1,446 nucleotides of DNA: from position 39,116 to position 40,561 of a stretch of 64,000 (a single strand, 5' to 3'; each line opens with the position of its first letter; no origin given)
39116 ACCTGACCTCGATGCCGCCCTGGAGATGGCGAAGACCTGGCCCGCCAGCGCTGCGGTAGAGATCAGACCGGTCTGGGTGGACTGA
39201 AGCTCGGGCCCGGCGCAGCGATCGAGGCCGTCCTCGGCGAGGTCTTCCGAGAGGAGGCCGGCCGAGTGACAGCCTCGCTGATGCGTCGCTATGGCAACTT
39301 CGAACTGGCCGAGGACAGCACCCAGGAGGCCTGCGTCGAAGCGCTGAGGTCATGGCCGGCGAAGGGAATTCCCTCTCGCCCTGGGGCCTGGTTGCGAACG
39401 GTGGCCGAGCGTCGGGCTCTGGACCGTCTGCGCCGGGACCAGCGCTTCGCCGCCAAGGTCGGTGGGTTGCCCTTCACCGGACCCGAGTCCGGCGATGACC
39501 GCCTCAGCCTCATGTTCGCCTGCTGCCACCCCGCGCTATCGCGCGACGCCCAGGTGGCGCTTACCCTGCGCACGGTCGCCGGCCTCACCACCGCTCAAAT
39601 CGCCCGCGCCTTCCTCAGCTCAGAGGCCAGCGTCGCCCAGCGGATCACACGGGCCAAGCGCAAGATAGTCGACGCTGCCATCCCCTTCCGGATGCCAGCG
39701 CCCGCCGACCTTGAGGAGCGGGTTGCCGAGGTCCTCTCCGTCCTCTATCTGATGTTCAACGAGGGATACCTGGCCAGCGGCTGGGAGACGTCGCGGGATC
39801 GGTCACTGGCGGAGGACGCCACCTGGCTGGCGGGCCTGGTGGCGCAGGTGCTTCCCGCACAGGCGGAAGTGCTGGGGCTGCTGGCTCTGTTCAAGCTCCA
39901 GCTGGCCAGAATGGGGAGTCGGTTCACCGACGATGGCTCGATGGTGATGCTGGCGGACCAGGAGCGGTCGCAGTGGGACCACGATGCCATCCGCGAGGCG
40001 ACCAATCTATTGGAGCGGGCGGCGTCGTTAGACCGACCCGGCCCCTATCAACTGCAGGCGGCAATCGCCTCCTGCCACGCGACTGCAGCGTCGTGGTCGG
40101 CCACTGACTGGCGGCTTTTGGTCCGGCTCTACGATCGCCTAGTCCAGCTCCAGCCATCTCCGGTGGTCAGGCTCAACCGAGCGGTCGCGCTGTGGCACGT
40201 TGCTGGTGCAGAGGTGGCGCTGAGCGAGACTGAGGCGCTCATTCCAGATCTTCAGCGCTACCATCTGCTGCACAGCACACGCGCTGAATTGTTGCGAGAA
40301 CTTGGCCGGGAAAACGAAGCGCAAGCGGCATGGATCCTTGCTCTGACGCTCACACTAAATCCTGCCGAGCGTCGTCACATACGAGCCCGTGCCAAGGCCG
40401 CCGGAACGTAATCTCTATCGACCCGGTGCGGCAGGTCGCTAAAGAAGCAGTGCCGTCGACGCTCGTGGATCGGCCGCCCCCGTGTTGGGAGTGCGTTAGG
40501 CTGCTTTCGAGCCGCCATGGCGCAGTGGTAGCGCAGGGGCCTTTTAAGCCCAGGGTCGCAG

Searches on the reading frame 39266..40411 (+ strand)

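Call 42: search_protein_families(library=pfam, proteins=[window:39266-40411:+])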
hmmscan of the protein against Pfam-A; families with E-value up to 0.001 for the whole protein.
window:39266-40411:+ (381 aa): 3 families
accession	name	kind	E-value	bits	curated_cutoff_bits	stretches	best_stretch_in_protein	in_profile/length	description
PF20239.3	DUF6596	-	4e-30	104.5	27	1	152-253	1-102/102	Family of unknown function (DUF6596)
PF04542.20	Sigma70_r2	-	9.8e-11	41.7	24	1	5-60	13-70/71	Sigma-70 region 2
PF08281.18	Sigma70_r4_2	-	4e-09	36.4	25.7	1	83-134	3-54/54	Sigma-70, region 4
